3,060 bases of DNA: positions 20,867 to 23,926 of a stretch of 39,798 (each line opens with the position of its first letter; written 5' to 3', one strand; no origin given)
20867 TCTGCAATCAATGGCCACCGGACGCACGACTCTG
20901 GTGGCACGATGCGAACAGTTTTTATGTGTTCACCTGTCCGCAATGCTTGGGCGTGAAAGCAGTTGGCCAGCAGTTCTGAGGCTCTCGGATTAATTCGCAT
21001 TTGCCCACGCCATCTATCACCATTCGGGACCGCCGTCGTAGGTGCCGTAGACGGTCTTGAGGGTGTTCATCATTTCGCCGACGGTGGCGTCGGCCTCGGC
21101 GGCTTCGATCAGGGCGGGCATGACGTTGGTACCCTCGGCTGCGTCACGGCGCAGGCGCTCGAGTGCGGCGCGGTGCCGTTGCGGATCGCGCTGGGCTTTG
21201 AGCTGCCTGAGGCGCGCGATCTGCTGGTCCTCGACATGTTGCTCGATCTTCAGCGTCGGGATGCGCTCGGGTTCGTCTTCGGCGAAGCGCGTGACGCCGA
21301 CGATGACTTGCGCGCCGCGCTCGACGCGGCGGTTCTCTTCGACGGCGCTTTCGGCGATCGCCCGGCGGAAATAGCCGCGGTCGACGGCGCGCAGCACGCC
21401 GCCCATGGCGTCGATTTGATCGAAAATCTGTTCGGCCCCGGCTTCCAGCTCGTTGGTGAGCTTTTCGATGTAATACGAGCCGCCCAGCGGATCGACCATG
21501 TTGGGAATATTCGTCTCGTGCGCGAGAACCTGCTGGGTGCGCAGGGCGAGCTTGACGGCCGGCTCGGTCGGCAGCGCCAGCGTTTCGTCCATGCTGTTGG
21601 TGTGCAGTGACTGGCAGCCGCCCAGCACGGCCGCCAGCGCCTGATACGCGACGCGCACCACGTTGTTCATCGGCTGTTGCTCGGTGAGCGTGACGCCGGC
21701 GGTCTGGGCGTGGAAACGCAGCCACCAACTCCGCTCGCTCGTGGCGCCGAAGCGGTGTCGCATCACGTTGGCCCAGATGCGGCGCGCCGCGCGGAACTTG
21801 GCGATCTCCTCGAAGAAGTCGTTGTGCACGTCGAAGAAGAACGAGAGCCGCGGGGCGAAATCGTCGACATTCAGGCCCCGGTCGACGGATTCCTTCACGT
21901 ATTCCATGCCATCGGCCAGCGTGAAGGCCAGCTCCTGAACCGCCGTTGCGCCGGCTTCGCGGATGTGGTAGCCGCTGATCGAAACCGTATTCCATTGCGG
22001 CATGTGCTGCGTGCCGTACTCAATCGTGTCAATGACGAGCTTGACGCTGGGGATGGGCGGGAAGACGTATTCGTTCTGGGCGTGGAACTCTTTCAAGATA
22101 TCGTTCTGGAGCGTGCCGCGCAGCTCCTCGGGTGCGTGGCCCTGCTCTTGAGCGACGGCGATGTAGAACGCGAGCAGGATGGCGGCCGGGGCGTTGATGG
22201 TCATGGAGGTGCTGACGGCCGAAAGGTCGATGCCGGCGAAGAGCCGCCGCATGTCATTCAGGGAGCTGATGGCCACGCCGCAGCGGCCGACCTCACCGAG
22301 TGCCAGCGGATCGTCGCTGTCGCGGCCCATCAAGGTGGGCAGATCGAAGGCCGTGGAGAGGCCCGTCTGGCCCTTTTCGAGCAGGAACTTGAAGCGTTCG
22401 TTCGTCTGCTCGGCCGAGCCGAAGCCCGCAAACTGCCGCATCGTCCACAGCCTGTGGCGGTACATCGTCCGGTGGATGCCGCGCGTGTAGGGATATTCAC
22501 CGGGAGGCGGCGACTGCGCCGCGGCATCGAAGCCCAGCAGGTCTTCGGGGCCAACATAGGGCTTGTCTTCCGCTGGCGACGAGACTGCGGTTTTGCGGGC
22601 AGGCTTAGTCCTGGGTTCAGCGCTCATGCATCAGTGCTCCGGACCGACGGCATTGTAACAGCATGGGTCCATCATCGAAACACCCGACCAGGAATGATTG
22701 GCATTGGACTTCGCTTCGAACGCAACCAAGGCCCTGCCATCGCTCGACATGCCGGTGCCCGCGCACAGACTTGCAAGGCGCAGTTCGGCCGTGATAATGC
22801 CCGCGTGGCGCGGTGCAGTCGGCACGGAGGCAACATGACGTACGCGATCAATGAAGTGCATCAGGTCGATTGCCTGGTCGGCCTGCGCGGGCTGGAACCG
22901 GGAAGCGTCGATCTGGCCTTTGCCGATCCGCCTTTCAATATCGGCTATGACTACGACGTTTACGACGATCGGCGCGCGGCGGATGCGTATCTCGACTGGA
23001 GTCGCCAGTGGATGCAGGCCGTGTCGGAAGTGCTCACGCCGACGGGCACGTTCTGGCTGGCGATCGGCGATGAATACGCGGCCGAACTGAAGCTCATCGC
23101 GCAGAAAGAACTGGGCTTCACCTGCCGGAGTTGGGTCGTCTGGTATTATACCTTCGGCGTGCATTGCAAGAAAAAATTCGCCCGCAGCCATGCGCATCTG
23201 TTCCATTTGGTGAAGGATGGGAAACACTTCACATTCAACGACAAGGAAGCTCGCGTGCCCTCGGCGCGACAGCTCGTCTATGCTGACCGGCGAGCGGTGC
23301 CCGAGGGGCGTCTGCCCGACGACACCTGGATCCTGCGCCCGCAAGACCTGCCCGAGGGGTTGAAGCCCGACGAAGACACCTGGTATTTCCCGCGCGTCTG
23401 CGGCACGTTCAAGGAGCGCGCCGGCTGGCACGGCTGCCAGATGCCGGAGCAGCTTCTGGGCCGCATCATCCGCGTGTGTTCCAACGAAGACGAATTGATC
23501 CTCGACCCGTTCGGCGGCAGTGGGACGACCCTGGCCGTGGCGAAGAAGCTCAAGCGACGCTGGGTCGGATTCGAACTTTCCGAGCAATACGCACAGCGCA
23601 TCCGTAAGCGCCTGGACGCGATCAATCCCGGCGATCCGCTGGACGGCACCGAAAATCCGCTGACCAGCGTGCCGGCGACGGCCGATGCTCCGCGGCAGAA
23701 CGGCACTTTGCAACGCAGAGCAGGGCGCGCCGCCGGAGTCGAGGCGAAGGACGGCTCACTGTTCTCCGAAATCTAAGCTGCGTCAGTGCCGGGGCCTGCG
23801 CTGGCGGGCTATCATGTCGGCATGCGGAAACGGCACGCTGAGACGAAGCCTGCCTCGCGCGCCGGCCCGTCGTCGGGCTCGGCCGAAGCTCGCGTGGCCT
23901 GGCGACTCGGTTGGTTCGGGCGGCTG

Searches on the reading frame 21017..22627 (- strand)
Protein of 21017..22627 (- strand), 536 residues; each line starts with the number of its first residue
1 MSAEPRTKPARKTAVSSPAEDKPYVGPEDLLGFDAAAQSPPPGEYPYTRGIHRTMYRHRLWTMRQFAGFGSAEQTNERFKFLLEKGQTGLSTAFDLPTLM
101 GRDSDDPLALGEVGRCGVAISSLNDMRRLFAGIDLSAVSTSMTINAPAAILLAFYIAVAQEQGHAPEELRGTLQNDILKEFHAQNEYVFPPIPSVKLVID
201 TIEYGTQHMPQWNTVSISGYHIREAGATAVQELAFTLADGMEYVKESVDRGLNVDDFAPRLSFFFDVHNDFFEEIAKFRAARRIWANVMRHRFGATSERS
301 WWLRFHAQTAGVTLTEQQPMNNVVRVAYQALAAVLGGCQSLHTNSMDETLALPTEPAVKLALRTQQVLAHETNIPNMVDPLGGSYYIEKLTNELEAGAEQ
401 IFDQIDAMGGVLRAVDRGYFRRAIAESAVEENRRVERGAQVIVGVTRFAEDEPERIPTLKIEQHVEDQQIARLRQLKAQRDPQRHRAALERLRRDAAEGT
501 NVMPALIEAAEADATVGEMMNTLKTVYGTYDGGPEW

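Call 13: search_protein_families(library=ncbifam, proteins=[window:21017-22627:-])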
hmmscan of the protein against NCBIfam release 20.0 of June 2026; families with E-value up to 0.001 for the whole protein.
window:21017-22627:- (536 aa): 4 families
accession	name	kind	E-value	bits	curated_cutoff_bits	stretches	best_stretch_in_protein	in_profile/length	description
TIGR00641.1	acid_CoA_mut_N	subfamily_domain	3.9e-224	744.8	303.8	1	42-531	32-523/528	methylmalonyl-CoA mutase N-terminal domain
NF006944.0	PRK09426.1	equivalog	4.8e-188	626.4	876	1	39-531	59-552/721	methylmalonyl-CoA mutase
NF045497.1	IsobCoAmut_IcmF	equivalog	3.5e-108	362.8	1500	1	41-530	555-1072/1076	fused isobutyryl-CoA mutase/GTPase IcmF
TIGR00642.1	mmCoA_mut_beta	equivalog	8.8e-59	199.3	617.25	1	33-450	59-452/620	methylmalonyl-CoA mutase small subunit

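Call 14: find_encoding_contigs(protein=window:21017-22627:-, flank=3000, max_places=6)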
Protein window:21017-22627:- (536 aa): no gene with exactly this product is on record in the collection.

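Call 35: find_homologous_proteins(query=window:21017-22627:-, max_evalue=1e-100)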
Query window:21017-22627:- (536 aa): 8000 proteins with E <= 1e-100 among 8000 candidates; the best 120 are listed.
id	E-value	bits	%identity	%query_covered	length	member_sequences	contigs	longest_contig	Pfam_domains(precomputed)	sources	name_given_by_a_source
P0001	0.0e+0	1213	100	100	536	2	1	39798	PF01642.29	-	-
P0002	0.0e+0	1021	85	100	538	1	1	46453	PF01642.29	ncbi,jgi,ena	-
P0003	5.9e-278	941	80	96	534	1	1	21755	PF01642.29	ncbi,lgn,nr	ncbi:MAG: methylmalonyl-CoA mutase [Phycisphaerales bacterium]|nr:methylmalonyl-CoA mutase [Phycisph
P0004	1.2e-276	936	78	100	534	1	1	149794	PF01642.29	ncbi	-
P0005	9.6e-276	933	78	98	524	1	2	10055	PF01642.29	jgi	-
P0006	1.1e-275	933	77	100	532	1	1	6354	PF01642.29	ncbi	-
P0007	5.3e-274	928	78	96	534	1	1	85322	PF01642.29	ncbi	-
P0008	2.1e-273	926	79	96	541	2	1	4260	PF01642.29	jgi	jgi:methylmalonyl-CoA mutase N-terminal domain/subunit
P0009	5.4e-273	924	74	99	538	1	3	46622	PF01642.29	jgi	jgi:methylmalonyl-CoA mutase N-terminal domain/subunit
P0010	1.5e-271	919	76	100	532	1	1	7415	PF01642.29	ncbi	-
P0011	3.1e-271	918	76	99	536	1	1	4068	PF01642.29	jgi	jgi:methylmalonyl-CoA mutase N-terminal domain/subunit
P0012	4.0e-271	918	77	99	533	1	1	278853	PF01642.29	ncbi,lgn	-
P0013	5.6e-271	918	78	96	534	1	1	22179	PF01642.29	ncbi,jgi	-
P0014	4.1e-270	915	77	100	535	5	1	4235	PF01642.29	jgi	jgi:methylmalonyl-CoA mutase N-terminal domain/subunit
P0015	1.1e-269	913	76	99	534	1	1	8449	PF01642.29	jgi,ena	-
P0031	6.5e-267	904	75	100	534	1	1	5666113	PF01642.29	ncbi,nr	ncbi:MAG: methylmalonyl-CoA mutase [Phycisphaerales bacterium]|nr:MAG: methylmalonyl-CoA mutase [Phy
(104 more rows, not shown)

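Call 36: find_encoding_contigs(protein=P0031, flank=10000, max_places=2)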
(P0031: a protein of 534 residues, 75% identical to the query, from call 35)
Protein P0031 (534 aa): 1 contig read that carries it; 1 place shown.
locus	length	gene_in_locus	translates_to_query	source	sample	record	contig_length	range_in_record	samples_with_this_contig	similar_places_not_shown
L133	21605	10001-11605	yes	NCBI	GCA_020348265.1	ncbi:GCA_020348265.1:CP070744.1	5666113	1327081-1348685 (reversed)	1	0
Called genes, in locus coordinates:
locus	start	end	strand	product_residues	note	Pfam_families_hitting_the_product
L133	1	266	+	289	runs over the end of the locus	PF02518:HATPase_c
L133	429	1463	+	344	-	PF08450:SGL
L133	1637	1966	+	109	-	PF13596:PAS_10, PF08448:PAS_4 (weak)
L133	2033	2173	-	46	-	-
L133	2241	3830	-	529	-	PF24389:ORC-CDC6-like (faint), PF13191:AAA_16 (faint)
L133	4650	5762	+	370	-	PF02771:Acyl-CoA_dh_N, PF02770:Acyl-CoA_dh_M, PF00441:Acyl-CoA_dh_1, PF08028:Acyl-CoA_dh_2, PF22924:ACOX_C_alpha1 (weak)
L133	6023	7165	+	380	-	PF02771:Acyl-CoA_dh_N, PF02770:Acyl-CoA_dh_M, PF00441:Acyl-CoA_dh_1, PF08028:Acyl-CoA_dh_2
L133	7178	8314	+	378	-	PF02771:Acyl-CoA_dh_N, PF02770:Acyl-CoA_dh_M, PF00441:Acyl-CoA_dh_1, PF08028:Acyl-CoA_dh_2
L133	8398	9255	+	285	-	PF02737:3HCDH_N, PF00725:3HCDH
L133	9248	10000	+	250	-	PF00378:ECH_1, PF16113:ECH_2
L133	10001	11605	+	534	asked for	PF01642:MM_CoA_mutase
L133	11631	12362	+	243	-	-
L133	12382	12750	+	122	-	-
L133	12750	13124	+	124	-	PF02452:PemK_toxin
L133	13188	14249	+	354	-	PF02310:B12-binding, PF03308:MeaB, PF02492:cobW (faint)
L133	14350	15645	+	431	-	-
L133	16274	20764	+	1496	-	-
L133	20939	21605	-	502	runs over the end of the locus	PF01590:GAF, PF13185:GAF_2, PF13492:GAF_3, PF00158:Sigma54_activat, PF14532:Sigma54_activ_2, PF07728:AAA_5, PF25601:AAA_lid_14, PF02954:HTH_8, +2 more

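Call 37: find_encoding_contigs(protein=P0003, flank=10000, max_places=2)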
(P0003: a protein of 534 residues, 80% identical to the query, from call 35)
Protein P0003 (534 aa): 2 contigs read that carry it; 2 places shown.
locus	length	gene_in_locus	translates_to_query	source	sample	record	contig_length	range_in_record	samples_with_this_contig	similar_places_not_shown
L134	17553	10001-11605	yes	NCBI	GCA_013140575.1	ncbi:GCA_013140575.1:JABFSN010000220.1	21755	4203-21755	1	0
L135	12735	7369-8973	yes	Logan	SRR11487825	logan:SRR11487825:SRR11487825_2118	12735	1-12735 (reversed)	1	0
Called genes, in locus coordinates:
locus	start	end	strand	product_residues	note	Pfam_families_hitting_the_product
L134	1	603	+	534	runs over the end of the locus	PF16697:Yop-YscD_cpl, PF00498:FHA, PF01590:GAF, PF13185:GAF_2, PF13492:GAF_3 (weak), PF07228:SpoIIE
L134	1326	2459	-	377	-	PF14907:NTP_transf_5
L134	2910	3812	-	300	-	PF27840:ScmC (weak)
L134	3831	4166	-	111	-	PF05402:PqqD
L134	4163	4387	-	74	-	-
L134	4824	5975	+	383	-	PF02771:Acyl-CoA_dh_N, PF02770:Acyl-CoA_dh_M, PF00441:Acyl-CoA_dh_1, PF08028:Acyl-CoA_dh_2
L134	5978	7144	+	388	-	PF02771:Acyl-CoA_dh_N, PF02770:Acyl-CoA_dh_M, PF00441:Acyl-CoA_dh_1, PF08028:Acyl-CoA_dh_2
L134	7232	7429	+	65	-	PF15919:HicB_lk_antitox (weak), PF21748:UPF0150 (weak)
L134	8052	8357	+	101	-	-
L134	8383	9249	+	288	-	PF02737:3HCDH_N, PF00725:3HCDH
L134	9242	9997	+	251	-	PF00378:ECH_1, PF16113:ECH_2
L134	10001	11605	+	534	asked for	PF01642:MM_CoA_mutase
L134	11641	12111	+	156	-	-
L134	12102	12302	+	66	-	-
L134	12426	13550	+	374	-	PF02310:B12-binding, PF03308:MeaB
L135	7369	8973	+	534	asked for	PF01642:MM_CoA_mutase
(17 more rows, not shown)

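Call 38: find_encoding_contigs(protein=P0004, flank=10000, max_places=2)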
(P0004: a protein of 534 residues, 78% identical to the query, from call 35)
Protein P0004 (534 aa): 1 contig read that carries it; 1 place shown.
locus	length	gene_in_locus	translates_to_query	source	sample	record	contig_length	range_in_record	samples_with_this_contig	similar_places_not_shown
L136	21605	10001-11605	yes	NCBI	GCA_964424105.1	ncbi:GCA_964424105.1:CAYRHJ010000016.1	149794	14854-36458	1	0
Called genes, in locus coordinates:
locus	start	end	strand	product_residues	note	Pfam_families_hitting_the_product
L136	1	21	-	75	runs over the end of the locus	PF01176:eIF-1a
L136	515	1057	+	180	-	PF12802:MarR_2 (faint), PF01022:HTH_5 (weak)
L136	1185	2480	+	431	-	PF00155:Aminotran_1_2, PF00266:Aminotran_5, PF01041:DegT_DnrJ_EryC1, PF01053:Cys_Met_Meta_PP (weak)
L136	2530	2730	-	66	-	-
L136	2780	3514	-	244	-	-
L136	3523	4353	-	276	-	-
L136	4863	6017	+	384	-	PF02771:Acyl-CoA_dh_N, PF02770:Acyl-CoA_dh_M, PF00441:Acyl-CoA_dh_1, PF08028:Acyl-CoA_dh_2, PF22924:ACOX_C_alpha1 (weak)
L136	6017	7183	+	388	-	PF02771:Acyl-CoA_dh_N, PF22924:ACOX_C_alpha1 (faint), PF02770:Acyl-CoA_dh_M, PF00441:Acyl-CoA_dh_1, PF08028:Acyl-CoA_dh_2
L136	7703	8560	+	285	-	PF02737:3HCDH_N, PF00725:3HCDH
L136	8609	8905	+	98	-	PF01909:NTP_transf_2, PF18765:Polbeta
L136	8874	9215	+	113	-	PF01934:HepT-like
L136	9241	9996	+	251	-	PF00378:ECH_1, PF16113:ECH_2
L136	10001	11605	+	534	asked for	PF01642:MM_CoA_mutase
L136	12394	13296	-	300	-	PF04085:MreC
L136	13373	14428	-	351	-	PF06723:MreB_Mbl, PF00022:Actin (faint), PF00012:HSP70, PF14450:FtsA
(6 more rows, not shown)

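Call 78: find_encoding_contigs(protein=P0002, flank=10000, max_places=3)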
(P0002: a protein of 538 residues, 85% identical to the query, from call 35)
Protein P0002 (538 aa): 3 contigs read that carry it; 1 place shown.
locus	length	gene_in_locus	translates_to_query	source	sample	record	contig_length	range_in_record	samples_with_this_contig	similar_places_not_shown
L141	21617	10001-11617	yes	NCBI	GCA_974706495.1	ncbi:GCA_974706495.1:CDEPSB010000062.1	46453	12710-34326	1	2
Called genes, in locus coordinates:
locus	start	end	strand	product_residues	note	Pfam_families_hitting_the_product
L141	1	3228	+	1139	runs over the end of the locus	PF00873:ACR_tran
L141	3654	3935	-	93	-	-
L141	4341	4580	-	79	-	-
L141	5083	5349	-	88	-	-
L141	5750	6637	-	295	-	-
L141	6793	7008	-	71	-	-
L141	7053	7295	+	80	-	-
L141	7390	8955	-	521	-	PF01555:N6_N4_Mtase, PF01170:UPF0020 (faint)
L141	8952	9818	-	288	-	-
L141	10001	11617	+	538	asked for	PF01642:MM_CoA_mutase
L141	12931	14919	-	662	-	PF00488:MutS_V, PF20297:MSSS (weak)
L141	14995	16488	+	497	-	PF00089:Trypsin, PF13365:Trypsin_2, PF00595:PDZ (faint), PF13180:PDZ_2, PF17820:PDZ_6 (weak)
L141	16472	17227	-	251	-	PF05685:Uma2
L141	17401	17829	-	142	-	-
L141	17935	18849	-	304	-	PF02881:SRP54_N, PF06414:Zeta_toxin (weak), PF13191:AAA_16 (weak), PF13604:AAA_30, PF00448:SRP54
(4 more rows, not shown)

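Call 96: find_encoding_contigs(protein=P0008, flank=4000, max_places=2)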
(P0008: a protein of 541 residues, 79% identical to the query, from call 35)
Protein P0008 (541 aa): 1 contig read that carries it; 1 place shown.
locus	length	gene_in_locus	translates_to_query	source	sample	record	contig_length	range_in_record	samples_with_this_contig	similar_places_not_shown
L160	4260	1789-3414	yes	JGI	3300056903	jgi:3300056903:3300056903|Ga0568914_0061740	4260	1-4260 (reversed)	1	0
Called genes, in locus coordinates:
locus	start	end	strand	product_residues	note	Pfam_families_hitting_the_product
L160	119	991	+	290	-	PF02737:3HCDH_N, PF00725:3HCDH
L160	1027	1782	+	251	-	PF00378:ECH_1, PF16113:ECH_2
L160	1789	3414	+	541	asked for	PF01642:MM_CoA_mutase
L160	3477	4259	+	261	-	?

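Call 97: find_encoding_contigs(protein=P0005, flank=8000, max_places=2)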
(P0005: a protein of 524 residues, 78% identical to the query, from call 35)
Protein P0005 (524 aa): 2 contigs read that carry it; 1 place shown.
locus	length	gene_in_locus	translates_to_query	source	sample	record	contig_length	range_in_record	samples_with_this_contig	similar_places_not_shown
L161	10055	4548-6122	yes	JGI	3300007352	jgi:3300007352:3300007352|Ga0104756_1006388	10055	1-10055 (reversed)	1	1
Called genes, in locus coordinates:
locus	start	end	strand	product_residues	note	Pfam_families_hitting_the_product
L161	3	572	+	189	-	?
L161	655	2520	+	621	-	PF01343:Peptidase_S49, PF00574:CLP_protease (faint), PF01343:Peptidase_S49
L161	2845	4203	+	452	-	PF07690:MFS_1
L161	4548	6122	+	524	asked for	PF01642:MM_CoA_mutase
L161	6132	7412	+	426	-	PF02463:SMC_N (faint), PF11398:DUF2813 (weak), PF13175:AAA_15, PF13476:AAA_23, PF00005:ABC_tran (faint), PF13304:AAA_21, PF13175:AAA_15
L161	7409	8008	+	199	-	PF14103:DUF4276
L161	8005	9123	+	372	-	PF02310:B12-binding, PF03308:MeaB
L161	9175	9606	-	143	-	PF01042:Ribonuc_L-PSP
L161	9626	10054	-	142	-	?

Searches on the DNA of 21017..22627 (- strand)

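Call 70: search_rna_families(sources=[L108, L133, L134, L136, L137, L138, L139, L003, L005, L006], threshold=gathering)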
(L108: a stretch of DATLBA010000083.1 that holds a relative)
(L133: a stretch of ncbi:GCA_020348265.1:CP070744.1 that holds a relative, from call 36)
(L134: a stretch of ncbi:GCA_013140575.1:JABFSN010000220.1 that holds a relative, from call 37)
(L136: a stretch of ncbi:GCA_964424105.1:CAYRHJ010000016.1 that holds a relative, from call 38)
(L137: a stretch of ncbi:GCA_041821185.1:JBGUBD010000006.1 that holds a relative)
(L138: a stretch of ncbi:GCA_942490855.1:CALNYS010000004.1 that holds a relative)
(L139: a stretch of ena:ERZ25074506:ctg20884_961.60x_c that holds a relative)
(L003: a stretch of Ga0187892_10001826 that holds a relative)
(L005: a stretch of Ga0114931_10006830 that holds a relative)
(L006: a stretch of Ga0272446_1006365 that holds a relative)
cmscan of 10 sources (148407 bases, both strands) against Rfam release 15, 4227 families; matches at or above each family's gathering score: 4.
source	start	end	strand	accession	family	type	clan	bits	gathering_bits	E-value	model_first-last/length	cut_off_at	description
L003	5601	5672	+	RF00005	tRNA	Gene; tRNA;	CL00001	70.4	29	5.6e-13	1-71/71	no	tRNA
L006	9418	9488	-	RF00005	tRNA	Gene; tRNA;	CL00001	65.6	29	1.2e-11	1-71/71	no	tRNA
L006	9205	9275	-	RF00005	tRNA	Gene; tRNA;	CL00001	63.7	29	4e-11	1-71/71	no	tRNA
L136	4609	4692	+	RF00005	tRNA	Gene; tRNA;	CL00001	54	29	1.9e-08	1-71/71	no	tRNA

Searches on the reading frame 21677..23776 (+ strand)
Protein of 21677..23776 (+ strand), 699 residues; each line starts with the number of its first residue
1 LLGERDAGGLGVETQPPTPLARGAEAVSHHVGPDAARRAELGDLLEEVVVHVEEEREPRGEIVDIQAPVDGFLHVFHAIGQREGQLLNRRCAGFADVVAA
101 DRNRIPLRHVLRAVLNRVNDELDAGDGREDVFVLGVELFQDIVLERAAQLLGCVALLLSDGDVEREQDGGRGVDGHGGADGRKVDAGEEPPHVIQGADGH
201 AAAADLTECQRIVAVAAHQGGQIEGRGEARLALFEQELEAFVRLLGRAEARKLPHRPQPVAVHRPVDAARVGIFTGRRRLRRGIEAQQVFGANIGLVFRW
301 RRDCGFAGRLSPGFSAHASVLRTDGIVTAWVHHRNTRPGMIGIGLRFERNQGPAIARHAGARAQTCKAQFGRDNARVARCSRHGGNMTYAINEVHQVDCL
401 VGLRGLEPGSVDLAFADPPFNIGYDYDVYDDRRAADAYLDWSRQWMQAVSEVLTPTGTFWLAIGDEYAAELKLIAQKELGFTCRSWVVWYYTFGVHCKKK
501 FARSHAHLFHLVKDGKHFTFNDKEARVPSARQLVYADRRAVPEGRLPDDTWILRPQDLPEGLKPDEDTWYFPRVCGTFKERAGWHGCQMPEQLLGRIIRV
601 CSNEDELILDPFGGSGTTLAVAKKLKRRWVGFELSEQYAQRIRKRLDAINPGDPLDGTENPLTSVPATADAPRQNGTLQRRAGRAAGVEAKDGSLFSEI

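Call 13: search_protein_families(library=ncbifam, proteins=[window:21677-23776:+])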
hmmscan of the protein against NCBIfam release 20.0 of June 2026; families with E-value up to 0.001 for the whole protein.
window:21677-23776:+ (699 aa): 3 families
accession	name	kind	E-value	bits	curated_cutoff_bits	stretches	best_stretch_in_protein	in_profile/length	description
NF008572.0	PRK11524.1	equivalog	3.1e-40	138.1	292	1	393-648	16-258/294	adenine-specific DNA-methyltransferase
NF050803.1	DnaMtaseCcrMCaul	equivalog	7.6e-29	100.7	830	2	582-653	183-254/350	adenine-specific DNA-methyltransferase CcrM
NF010253.0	PRK13699.1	subfamily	6e-11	42.5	244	1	584-650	143-209/226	DNA methyltransferase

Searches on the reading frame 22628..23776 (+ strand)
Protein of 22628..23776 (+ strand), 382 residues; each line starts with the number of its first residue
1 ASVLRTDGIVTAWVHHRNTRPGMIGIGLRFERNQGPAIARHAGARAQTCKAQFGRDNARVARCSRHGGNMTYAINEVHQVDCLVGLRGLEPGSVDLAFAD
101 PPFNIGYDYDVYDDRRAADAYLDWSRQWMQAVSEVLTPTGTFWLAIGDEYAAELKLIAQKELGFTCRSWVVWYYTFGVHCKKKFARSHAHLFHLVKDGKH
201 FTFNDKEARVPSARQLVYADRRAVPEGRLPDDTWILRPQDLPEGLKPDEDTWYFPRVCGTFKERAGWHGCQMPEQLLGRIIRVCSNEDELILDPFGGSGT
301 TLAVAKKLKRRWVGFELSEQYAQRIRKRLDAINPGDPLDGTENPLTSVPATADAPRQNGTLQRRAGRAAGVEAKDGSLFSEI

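Call 88: search_protein_families(library=phrogs, proteins=[window:22628-23776:+], max_evalue=0.001)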
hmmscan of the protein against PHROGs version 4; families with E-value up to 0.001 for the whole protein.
window:22628-23776:+ (382 aa): 12 families
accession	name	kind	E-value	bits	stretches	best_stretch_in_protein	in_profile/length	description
phrog_67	-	other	6.7e-59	201.7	1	68-334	117-348/743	DNA methyltransferase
phrog_498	-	other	2.9e-26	93.1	1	92-330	221-421/633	DNA methyltransferase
phrog_3008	-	other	5.5e-16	59.6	1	266-330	148-212/244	DNA methyltransferase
phrog_18293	-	other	4.7e-09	37.2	1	255-329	31-107/119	methyltransferase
phrog_6952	-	other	4.8e-09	37.3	1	250-326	100-173/181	DNA methyltransferase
phrog_23085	-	unknown function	2.8e-08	34.5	1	252-331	29-107/138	-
phrog_23148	-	unknown function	4e-08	34.5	1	215-338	39-155/165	-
phrog_6025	-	other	8.1e-08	33.1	1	75-179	12-115/192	DNA methyltransferase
phrog_16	-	DNA, RNA and nucleotide metabolism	2.5e-07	30.3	1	267-324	847-904/986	DNA helicase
phrog_8769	-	other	1.8e-05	25.5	1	282-329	6-53/71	methyltransferase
phrog_12517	-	unknown function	0.00034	20.9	1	287-330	105-148/316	-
phrog_18146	-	other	0.00056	19.9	0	273-319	54-101/452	DNA methyltransferase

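Call 89: search_protein_families(library=padloc, proteins=[window:22628-23776:+], max_evalue=0.001)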
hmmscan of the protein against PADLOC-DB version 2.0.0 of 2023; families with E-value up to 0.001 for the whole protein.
window:22628-23776:+ (382 aa): 57 families (the best 25 are shown)
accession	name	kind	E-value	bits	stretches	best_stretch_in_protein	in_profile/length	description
PDLC03299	MTase_II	-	2.3e-55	186.2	1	78-331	18-259/296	Type II methyltransferase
PDLC03371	MTase_II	-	3.3e-46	155.9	1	73-332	9-255/260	Type II methyltransferase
PDLC03320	MTase_II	-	8e-34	115.1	1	75-333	33-278/289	Type II methyltransferase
PDLC03238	MTase_II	-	8.4e-33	112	2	74-207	123-255/428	Type II methyltransferase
PDLC03387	MTase_II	-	5.3e-32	109.1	2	157-330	133-276/289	Type II methyltransferase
PDLC03353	MTase_II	-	3.9e-31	106.5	2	250-330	174-251/260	Type II methyltransferase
PDLC03216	MTase_II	-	6.6e-30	102.3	2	265-335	189-261/364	Type II methyltransferase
PDLC03738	oMTase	-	8.9e-28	95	2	252-334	184-270/376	orphan methyltransferase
PDLC03300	MTase_II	-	3.5e-27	93.2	2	248-331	196-278/302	Type II methyltransferase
PDLC03636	MTase_III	-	2.6e-26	90.5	2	271-332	347-408/575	Type III methyltransferase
PDLC03339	MTase_II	-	8.2e-25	85.4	1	74-330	3-272/399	Type II methyltransferase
PDLC03230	MTase_II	-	2.2e-24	84.4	1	74-323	35-276/360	Type II methyltransferase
PDLC03337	MTase_II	-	2.4e-23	80.8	1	74-330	8-247/264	Type II methyltransferase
PDLC03265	MTase_II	-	2.8e-22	77.6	2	250-331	253-330/333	Type II methyltransferase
PDLC03296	MTase_II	-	7.5e-20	69.5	1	78-330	12-251/336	Type II methyltransferase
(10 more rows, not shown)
